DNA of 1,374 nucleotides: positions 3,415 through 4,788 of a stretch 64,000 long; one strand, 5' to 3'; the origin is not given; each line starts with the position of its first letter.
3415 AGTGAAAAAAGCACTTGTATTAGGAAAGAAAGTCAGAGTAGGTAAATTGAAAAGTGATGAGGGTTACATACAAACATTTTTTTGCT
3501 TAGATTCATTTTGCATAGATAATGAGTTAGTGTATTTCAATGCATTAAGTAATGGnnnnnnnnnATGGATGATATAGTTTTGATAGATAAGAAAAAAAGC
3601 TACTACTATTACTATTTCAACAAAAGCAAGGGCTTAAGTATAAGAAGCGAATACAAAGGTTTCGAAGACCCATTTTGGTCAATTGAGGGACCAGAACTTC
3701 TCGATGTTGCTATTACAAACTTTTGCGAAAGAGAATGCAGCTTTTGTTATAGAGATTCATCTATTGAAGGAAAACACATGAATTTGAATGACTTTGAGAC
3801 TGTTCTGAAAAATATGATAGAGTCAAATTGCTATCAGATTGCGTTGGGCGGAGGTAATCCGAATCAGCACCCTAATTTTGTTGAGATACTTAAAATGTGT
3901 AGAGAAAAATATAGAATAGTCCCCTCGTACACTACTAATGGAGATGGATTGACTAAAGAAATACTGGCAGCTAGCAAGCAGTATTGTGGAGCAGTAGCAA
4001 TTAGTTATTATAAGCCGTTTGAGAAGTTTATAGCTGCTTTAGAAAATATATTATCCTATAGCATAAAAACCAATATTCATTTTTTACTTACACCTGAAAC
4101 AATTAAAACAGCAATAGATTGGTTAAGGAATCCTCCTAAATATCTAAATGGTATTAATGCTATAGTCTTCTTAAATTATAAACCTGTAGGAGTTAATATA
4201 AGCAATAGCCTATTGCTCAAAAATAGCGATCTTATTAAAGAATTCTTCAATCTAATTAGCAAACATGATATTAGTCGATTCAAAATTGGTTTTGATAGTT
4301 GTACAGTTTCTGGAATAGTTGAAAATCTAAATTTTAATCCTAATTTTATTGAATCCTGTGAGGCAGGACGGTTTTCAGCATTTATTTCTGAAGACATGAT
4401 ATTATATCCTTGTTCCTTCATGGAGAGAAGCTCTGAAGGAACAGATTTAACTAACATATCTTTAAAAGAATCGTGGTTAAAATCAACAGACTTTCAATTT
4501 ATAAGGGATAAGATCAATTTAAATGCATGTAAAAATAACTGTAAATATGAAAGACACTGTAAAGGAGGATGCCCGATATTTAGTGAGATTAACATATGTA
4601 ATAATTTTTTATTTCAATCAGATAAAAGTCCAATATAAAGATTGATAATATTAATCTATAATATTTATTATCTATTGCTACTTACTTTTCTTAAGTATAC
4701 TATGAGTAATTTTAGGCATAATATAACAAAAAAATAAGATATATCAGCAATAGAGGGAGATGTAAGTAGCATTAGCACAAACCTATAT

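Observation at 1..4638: Four-gene, translationally coupled module: protease-STAND NTPase, two small acidic proteins and a radical SAM/SPASM enzyme (candidate uncharacterised defence system)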

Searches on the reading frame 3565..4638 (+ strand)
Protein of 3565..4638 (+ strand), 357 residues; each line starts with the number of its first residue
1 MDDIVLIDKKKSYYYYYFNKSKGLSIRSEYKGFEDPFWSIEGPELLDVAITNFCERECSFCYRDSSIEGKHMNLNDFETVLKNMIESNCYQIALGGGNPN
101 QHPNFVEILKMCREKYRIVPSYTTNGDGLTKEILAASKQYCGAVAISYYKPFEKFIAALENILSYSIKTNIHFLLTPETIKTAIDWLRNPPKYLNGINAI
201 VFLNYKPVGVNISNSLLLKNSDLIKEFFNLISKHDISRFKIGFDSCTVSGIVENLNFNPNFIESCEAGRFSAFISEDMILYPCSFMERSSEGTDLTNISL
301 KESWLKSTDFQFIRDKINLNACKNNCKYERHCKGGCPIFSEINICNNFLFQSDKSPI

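Call 3: search_protein_families(library=pfam, proteins=[window:3565-4635:+], max_evalue=0.1)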
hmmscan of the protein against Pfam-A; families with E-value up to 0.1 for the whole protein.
window:3565-4635:+ (357 aa): 2 families
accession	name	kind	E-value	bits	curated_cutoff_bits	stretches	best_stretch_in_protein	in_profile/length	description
PF04055.27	Radical_SAM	-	2.8e-12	47.6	29.5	1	50-141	3-101/166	Radical SAM superfamily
PF13353.11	Fer4_12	-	0.011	16.4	22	1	53-116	14-81/137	4Fe-4S single cluster domain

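Call 4: search_protein_families(library=padloc, proteins=[window:3565-4635:+], max_evalue=0.1)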
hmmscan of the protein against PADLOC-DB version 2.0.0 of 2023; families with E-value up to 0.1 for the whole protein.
window:3565-4635:+ (357 aa): 2 families
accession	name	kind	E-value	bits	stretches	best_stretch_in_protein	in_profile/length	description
PDLC02903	pVip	-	2.6e-11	41.5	1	49-148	5-100/257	Viperins not associated with kinases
PDLC02904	pVip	-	8.5e-11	39.9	1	49-148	8-107/262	Viperins associated with kinases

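Call 5: search_protein_families(library=ncbifam, proteins=[window:3565-4635:+], max_evalue=0.1)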
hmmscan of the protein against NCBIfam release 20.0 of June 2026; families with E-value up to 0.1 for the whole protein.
window:3565-4635:+ (357 aa): 45 families (the best 25 are shown)
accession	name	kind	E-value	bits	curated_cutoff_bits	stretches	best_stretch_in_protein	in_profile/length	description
NF050035.1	rSAM_WgK_link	exception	1.4e-13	50.6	650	1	42-134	7-101/367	radical SAM/SPASM peptide maturase WgkB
TIGR03962.1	mycofact_rSAM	equivalog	1.7e-11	43.9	265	2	41-134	9-102/339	mycofactocin radical SAM maturase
TIGR04250.1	SCM_rSAM_ScmE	equivalog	3.1e-11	42.8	400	2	43-147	2-109/358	SynChlorMet cassette radical SAM/SPASM protein ScmE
TIGR04055.1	rSAM_NirJ2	equivalog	3.2e-11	43.4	500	1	49-336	5-303/326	putative heme d1 biosynthesis radical SAM protein NirJ2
TIGR04303.1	GeoRSP_rSAM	equivalog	3.1e-09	36.8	400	2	153-337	127-307/325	GeoRSP system radical SAM/SPASM protein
NF038283.1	viperin_w_prok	equivalog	6.5e-09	35.4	180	1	50-148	8-114/281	viperin family antiviral radical SAM protein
NF001199.0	PRK00164.2-1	equivalog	1.5e-08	34.2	231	1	46-131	14-101/308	GTP 3',8-cyclase MoaA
TIGR04317.1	W_rSAM_matur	equivalog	8.5e-08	31.7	380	1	47-133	7-95/349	tungsten cofactor oxidoreductase radical SAM maturase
TIGR02668.1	moaA_archaeal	equivalog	4.7e-07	29.1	325.25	1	46-131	12-99/303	GTP 3',8-cyclase MoaA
TIGR04085.1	rSAM_more_4Fe4S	domain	7e-07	29.6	27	1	265-340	1-78/93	SPASM domain-containing protein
TIGR04080.1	rSAM_pep_cyc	equivalog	9.8e-07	27.8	500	1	51-152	114-217/440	KxxxW cyclic peptide radical SAM maturase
TIGR04545.1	rSAM_ahbD_hemeb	equivalog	1.1e-06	28.4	500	1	263-336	247-317/339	heme b synthase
NF045646.2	rSAM_Se_TrsS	equivalog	1.2e-06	27.4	490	1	49-132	91-176/441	radical SAM (seleno)protein TrsS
TIGR02666.1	moaA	equivalog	1.4e-06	27.6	284.05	1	46-137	12-111/336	GTP 3',8-cyclase MoaA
TIGR04167.1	rSAM_SeCys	equivalog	1.9e-06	27.3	300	1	44-115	8-80/303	arsenosugar biosynthesis radical SAM (seleno)protein ArsS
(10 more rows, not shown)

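Call 7: find_encoding_contigs(protein=window:3565-4638:+, flank=10000, max_places=10)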
Protein window:3565-4638:+ (357 aa): 2 contigs read that carry it; 1 place shown.
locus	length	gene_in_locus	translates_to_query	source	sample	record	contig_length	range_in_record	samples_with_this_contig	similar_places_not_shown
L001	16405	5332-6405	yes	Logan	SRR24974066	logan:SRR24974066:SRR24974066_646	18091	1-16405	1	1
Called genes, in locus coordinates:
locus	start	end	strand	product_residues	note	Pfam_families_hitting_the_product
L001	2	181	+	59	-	?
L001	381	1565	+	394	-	PF00753:Lactamase_B (faint)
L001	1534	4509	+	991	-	PF13365:Trypsin_2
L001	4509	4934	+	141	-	-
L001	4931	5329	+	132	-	-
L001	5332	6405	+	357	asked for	PF04055:Radical_SAM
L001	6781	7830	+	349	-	PF06527:TniQ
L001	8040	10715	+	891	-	PF08722:Tn7_TnsA-like_N, PF00665:rve, PF09299:Mu-transpos_C (weak)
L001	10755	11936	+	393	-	PF13401:AAA_22, PF05621:TniB (weak)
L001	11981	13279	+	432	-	PF06527:TniQ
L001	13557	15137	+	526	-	PF01555:N6_N4_Mtase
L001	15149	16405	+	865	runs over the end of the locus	PF04851:ResIII, PF00270:DEAD (faint)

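Call 10: search_protein_families(library=ncbifam, proteins=[L001:381-1562:+, L001:1534-4506:+], max_evalue=0.1)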
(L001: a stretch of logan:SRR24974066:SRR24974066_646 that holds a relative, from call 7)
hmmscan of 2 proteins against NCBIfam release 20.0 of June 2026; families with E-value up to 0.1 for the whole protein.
L001:381-1562:+ (394 aa): 5 families
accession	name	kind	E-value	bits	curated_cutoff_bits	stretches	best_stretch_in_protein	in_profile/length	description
NF041809.1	Avs1a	equivalog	1.8e-94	316.6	420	1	6-392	2-387/387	AVAST type 1 anti-phage system MBL fold metallo-hydrolase Avs1a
NF058524.1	6A-MBL_enzyme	equivalog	1.7e-09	37.3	220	2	6-73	2-78/346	anti-phage 6A-MBL system MBL-fold protein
NF049846.1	blaAHM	exception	3.9e-09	35.8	590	2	254-362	191-291/304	AHM family subclass B3-like metallo-beta-lactamase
TIGR00361.1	ComEC_Rec2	equivalog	8.8e-06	24.1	190.05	1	250-335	556-636/663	DNA internalization-related competence protein ComEC/Rec2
NF047419.1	RNase_J1_RnjA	exception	0.075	11.7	820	0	37-73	45-80/549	ribonuclease J1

L001:1534-4506:+ (991 aa): 3 families
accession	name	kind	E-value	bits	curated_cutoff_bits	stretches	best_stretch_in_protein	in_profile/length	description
NF041813.1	Avs2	equivalog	2.4e-19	68.8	1000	1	301-710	80-491/1317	AVAST type 2 anti-phage system protein Avs2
NF041810.1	Avs1b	equivalog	1.6e-12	45.4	1500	1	38-194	18-174/1931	AVAST type 1 anti-phage system protease Avs1b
NF033740.0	MarP_fam_protase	equivalog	0.00021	20.4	250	1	13-136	186-296/390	MarP family serine protease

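Call 11: search_protein_families(library=padloc, proteins=[L001:381-1562:+, L001:1534-4506:+], max_evalue=0.1)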
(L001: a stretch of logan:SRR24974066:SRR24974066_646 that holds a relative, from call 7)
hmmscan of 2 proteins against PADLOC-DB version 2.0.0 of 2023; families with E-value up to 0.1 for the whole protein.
L001:381-1562:+ (394 aa): 7 families
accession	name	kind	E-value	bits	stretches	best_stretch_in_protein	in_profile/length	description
PDLC02158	Avs1a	-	1.5e-79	266.1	1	1-392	1-389/392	-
PDLC03854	LmuA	-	8.1e-76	253.4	1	1-383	3-338/345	-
PDLC03805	RTasMBL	-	1.1e-49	167.4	2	239-392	164-322/322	DRT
PDLC04676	PDC-M48B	-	2.3e-12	44.4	2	7-72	14-81/357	-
PDLC04675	PDC-M48B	-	5.4e-08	30.4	2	250-334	149-234/291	-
PDLC04673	PDC-M48B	-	8.9e-06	23.3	1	3-68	4-68/296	-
PDLC04674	PDC-M48B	-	0.00066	17.1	1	1-67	1-65/270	-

L001:1534-4506:+ (991 aa): 12 families
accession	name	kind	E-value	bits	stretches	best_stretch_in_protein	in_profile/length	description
PDLC02164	Avs2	-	3.4e-24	82.8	1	303-808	265-772/1504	-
PDLC02159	Avs1b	-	1.7e-18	63.5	1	38-212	18-184/1924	-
PDLC02161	Avs2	-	4.5e-15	52.5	1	312-513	273-475/1499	-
PDLC02165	Avs2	-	3.2e-13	46.4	1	327-707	155-529/1375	-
PDLC02163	Avs2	-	6.3e-12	41.9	1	364-706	397-729/1576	-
PDLC02162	Avs2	-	7.2e-11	38.8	1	279-825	239-761/1379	-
PDLC02959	RT-Protease_XI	-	2.9e-10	37.7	1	10-202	328-501/510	single gene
PDLC02960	RT-Protease_XI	-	1.4e-09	35.5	1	9-201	325-496/506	single gene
PDLC02166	Avs2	-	8.9e-09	31.3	1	350-501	311-457/1498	-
PDLC05022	PDC-S45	-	0.00013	19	1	14-70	14-77/293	-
PDLC03671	Control_protein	-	0.011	14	0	710-755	21-67/84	control protein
PDLC03665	Control_protein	-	0.019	13.2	1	297-330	37-71/77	control protein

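Call 12: search_protein_families(library=pfam, proteins=[L001:381-1562:+, L001:1534-4506:+], max_evalue=0.1)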
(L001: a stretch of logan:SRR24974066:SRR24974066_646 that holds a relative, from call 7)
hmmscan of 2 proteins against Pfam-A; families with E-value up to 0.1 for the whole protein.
L001:381-1562:+ (394 aa): 2 families
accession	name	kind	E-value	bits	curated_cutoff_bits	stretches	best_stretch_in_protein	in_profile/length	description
PF00753.33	Lactamase_B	-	6.5e-06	26.7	22.7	1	16-71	11-63/196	Metallo-beta-lactamase superfamily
PF16661.11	Lactamase_B_6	-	0.01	15.7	27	1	20-74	5-58/193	Metallo-beta-lactamase superfamily domain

L001:1534-4506:+ (991 aa): 4 families
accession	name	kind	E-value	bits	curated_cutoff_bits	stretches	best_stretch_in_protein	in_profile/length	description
PF13365.12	Trypsin_2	-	3.9e-08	34.6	27.6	1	40-186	1-144/144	Trypsin-like peptidase domain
PF00089.32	Trypsin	-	0.00016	22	20.6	1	40-187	27-195/220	Trypsin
PF20720.3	nSTAND3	-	0.0027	17.9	27.2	1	381-515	18-128/155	Novel STAND NTPase 3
PF24883.2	NPHP3_N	-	0.0064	17.1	24.8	1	435-497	105-164/164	Nephrocystin 3, N-terminal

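Call 14: find_homologous_proteins(query=window:3565-4635:+, max_evalue=0.00001)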
Query window:3565-4635:+ (357 aa): 2502 proteins with E <= 0.00001 among 4363 candidates; the best 120 are listed.
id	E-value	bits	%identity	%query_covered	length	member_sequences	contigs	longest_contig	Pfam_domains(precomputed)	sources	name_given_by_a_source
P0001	1.9e-242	822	100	100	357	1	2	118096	PF04055.28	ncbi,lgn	-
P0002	1.6e-186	638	77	99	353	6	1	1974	PF04055.28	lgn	-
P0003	1.1e-184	632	77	97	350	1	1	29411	PF04055.28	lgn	-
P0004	1.6e-181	621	76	97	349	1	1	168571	PF04055.28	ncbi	ncbi:radical SAM/SPASM domain-containing protein [Natronospora cellulosivora (SeqCode)]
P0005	4.3e-180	617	76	97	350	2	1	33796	PF04055.28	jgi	jgi:radical SAM protein with 4Fe4S-binding SPASM domain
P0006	9.8e-177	606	75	97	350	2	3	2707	PF04055.28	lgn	-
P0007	5.4e-175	600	74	98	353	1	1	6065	PF04055.28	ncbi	-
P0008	1.1e-173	596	72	97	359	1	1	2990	PF04055.28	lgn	-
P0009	5.8e-161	554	66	97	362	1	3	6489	PF04055.28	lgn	-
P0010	1.1e-152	527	63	97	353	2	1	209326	PF04055.28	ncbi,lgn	-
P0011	3.1e-152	525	64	97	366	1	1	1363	PF04055.28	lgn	-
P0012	1.9e-151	522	62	97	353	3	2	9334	PF04055.28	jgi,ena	-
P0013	2.4e-147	509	61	97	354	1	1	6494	PF04055.28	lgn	-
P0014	3.7e-147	508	61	99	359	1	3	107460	PF04055.28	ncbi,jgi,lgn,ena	-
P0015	3.9e-147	508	61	99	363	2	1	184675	PF04055.28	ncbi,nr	ncbi:MAG: radical SAM protein [Clostridiales bacterium]|nr:radical SAM protein [Clostridiales bacter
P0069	2.1e-112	394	53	94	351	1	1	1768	PF04055.28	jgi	jgi:radical SAM protein with 4Fe4S-binding SPASM domain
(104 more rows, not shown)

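Call 16: find_related_loci(query=A2, collection=genome_contigs, flank=10000)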
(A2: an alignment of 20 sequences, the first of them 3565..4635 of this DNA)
Query A2 (357 aa) in genome_contigs; peptide patterns used: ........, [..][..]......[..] (x = any residue, [..] = any of these).
221 stretches matched a pattern; 178 encode a relative of the query (tblastn E <= 1e-3); the best 80 are kept; 80 distinct loci.
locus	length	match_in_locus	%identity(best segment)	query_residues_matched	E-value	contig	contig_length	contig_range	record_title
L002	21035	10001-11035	63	1-345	7e-156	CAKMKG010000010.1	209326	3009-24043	uncultured Firmicutes bacterium isolate OKU13 genome assembly, contig: MEGAHIT_co_assembly_000000023512, whole genome sh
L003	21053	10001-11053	60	1-351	1e-146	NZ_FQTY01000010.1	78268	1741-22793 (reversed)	Tissierella praeacuta DSM 18095, whole genome shotgun sequence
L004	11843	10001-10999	55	14-346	4e-122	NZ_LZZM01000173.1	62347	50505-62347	Clostridium puniceum strain DSM 2619 CLPUN_contig000173, whole genome shotgun sequence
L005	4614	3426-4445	51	1-346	3e-115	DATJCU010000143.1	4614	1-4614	MAG TPA_asm: Edaphocola sp. isolate SMAG_U15389 k141_426750, whole genome shotgun sequence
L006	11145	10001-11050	50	1-352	2e-113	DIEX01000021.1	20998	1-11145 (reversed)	MAG TPA_asm: Spirochaetia bacterium UBA5763 UBA5763_contig_13148, whole genome shotgun sequence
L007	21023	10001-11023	50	4-345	9e-113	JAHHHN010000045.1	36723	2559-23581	MAG: Mojavia pulchra JT2-VF2 scaffold_411_c1, whole genome shotgun sequence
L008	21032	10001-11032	51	1-345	8e-113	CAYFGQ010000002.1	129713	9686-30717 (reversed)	MAG TPA_asm: uncultured Arcobacteraceae bacterium isolate ERP003628_co2_60 genome assembly, contig: NODE_73_length_12971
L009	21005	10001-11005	52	13-347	4e-113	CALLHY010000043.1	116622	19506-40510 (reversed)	MAG TPA_asm: uncultured bacterium isolate SRR3330204_bin.118_CONCOCT_v1.1_MAG genome assembly, contig: ERZ724078.177, wh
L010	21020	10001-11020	52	3-346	2e-112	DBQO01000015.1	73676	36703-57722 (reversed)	MAG TPA_asm: Bacteroidales bacterium UBA1392 UBA1392_contig_2656, whole genome shotgun sequence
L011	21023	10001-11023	50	2-346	9e-112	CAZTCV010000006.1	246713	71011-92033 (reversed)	MAG TPA_asm: uncultured Pelolinea sp. isolate SRP241326_co4_229 genome assembly, contig: NODE_31_length_246713_cov_92.07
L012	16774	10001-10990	48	13-345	5e-111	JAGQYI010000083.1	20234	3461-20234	MAG: Cyclobacteriaceae bacterium isolate HKST-UBA61 k127_3673776, whole genome shotgun sequence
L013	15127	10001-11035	50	4-349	1e-110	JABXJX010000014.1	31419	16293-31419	MAG: Desulfobacterales bacterium isolate CR_Bin_073 NODE_15_length_31419_cov_6.888488, whole genome shotgun sequence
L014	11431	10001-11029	51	1-345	3e-110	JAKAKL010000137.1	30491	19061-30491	MAG: Bacteroidetes bacterium isolate WY4.bin70 NODE_1741_length_30491_cov_2.373699, whole genome shotgun sequence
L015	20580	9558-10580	50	1-346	7e-110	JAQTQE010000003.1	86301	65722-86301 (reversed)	MAG: bacterium isolate STB_132 NODE_568_length_86301_cov_5.388551_Sandtown_B, whole genome shotgun sequence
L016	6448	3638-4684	50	1-356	7e-110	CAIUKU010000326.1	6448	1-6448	MAG: uncultured Bacteroidales bacterium isolate Loclat_bin-11079 genome assembly, contig: bin-11079:326/526, whole genom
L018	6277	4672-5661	50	14-346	1e-109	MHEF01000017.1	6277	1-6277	MAG: Nitrospirae bacterium RBG_13_39_12 RBG_13_scaffold_12788, whole genome shotgun sequence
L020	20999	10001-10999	51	8-345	1e-108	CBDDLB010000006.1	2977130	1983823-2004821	MAG: Bacteroidales bacterium isolate 5b4c7415-97b6-4acf-9de4-4614e48eac80 genome assembly, contig: contig_6, whole genom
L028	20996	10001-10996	50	14-346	3e-107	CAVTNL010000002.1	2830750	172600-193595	MAG: uncultured Nitrospiraceae bacterium isolate MFD04752.bin.2.24 genome assembly, contig: contig_11909, whole genome s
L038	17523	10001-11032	46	1-349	3e-105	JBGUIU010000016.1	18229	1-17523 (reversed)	MAG: Paludibacteraceae bacterium isolate ruminal_MAG_32 ruminal_MAG_32_contig_0016, whole genome shotgun sequence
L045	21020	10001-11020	49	5-345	1e-104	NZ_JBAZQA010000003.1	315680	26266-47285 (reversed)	MAG: Methanoregula sp. isolate SO_2017_SWC_42 scaffold_37_c1_LP-4_2017, whole genome shotgun sequence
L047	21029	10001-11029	44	1-345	4e-104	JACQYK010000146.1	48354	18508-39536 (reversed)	MAG: Deltaproteobacteria bacterium isolate NC_groundwater_1539_Pr4_S-0.65um_50_9 SR1-18-Sp65_coassembly_scaffold_196801,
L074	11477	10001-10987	47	14-345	3e-101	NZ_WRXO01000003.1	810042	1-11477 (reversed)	Chitinophaga oryziterrae strain JCM 16595 NODE_3_length_810042_cov_23.385189, whole genome shotgun sequence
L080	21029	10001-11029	44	1-345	7e-101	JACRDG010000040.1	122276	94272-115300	MAG: Desulfomonile tiedjei isolate NC_groundwater_1666_Pr3_B-0.1um_58_14 SR-2_scaffold_141_899411, whole genome shotgun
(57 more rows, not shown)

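Call 24: search_dna_similar(query=window:3565-4635:+, collection=plasmids, mode=protein, max_evalue=1e-20, max_rows=30)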
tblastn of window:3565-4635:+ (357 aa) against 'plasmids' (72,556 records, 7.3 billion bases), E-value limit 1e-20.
Records with a match: 7; places in all: 7; records where one place covers at least 80% of the query: 7.
Best place of each record, by identity: <60% 7.
By first word of the organism name: Agrobacterium 5; Rhodobacter 1; Rhizobium 1.
By predicted mobility (MOB-suite, as given by PLSDB): conjugative 5; non-mobilizable 2.
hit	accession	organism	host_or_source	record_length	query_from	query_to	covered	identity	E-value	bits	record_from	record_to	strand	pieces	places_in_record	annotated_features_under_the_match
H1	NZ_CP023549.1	Rhodobacter sp. CZR27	cell culture,paddy soil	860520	23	347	91%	46.3%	3e-95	317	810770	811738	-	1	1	radical SAM protein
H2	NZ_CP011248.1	Agrobacterium tumefaciens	Achillea ptarmica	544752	23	347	91%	45.4%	2e-95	318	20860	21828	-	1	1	radical SAM protein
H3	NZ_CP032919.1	Agrobacterium tumefaciens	-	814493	23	347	91%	45.4%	2e-95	318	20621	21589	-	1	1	radical SAM protein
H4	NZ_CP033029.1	Agrobacterium tumefaciens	-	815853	23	347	91%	45.4%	2e-95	318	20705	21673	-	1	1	radical SAM protein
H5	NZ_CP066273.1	Agrobacterium tumefaciens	-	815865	23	347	91%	45.4%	2e-95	318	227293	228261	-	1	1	radical SAM protein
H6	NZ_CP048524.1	Agrobacterium tumefaciens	walnut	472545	23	347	91%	45.4%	1e-94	315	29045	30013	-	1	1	radical SAM protein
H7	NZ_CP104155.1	Rhizobium sophoriradicis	Phaseolus vulgaris,cell culture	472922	23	347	91%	43.7%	2e-88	297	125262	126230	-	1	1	radical SAM protein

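Call 26: get_annotated_region(hit=H2, flank=7000)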
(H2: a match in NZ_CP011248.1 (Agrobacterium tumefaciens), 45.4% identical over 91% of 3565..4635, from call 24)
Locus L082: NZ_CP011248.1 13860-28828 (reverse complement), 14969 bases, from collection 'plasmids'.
description: Agrobacterium tumefaciens strain Ach5 plasmid pAt, complete sequence
organism: Agrobacterium tumefaciens (NCBI taxid 358)
taxonomy: Bacteria; Pseudomonadota; Alphaproteobacteria; Hyphomicrobiales; Rhizobiaceae; Agrobacterium; Agrobacterium tumefaciens
host: -; source: Achillea ptarmica; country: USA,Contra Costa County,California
typing (MOB-suite, as given by PLSDB): conjugative; relaxase MOBQ; mating-pair formation MPF_T
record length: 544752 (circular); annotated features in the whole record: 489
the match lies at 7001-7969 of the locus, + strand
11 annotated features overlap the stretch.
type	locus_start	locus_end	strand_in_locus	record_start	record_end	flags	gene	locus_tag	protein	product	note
CDS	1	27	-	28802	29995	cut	-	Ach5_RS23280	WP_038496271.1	hypothetical protein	-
CDS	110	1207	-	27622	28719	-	-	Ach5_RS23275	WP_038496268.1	(p)ppGpp synthetase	-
CDS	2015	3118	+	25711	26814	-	-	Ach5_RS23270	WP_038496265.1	hypothetical protein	-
CDS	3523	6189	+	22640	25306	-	-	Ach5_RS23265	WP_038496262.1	SMEK domain-containing protein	-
CDS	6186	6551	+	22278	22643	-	-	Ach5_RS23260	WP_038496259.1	hypothetical protein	-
CDS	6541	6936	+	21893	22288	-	-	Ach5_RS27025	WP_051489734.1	hypothetical protein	-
CDS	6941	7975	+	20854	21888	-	-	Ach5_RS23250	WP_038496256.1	radical SAM protein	-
CDS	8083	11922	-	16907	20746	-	-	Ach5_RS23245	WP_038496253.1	hypothetical protein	-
CDS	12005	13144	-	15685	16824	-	-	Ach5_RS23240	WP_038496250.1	RHE_PE00001 family protein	-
CDS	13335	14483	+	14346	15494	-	-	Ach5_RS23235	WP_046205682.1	site-specific integrase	GO:0015074 - DNA integration [Evidence IEA]; GO:0006310 - DNA recombination [Evidence IEA]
CDS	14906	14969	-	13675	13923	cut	-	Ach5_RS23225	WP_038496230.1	type II toxin-antitoxin system VapB family antitoxin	-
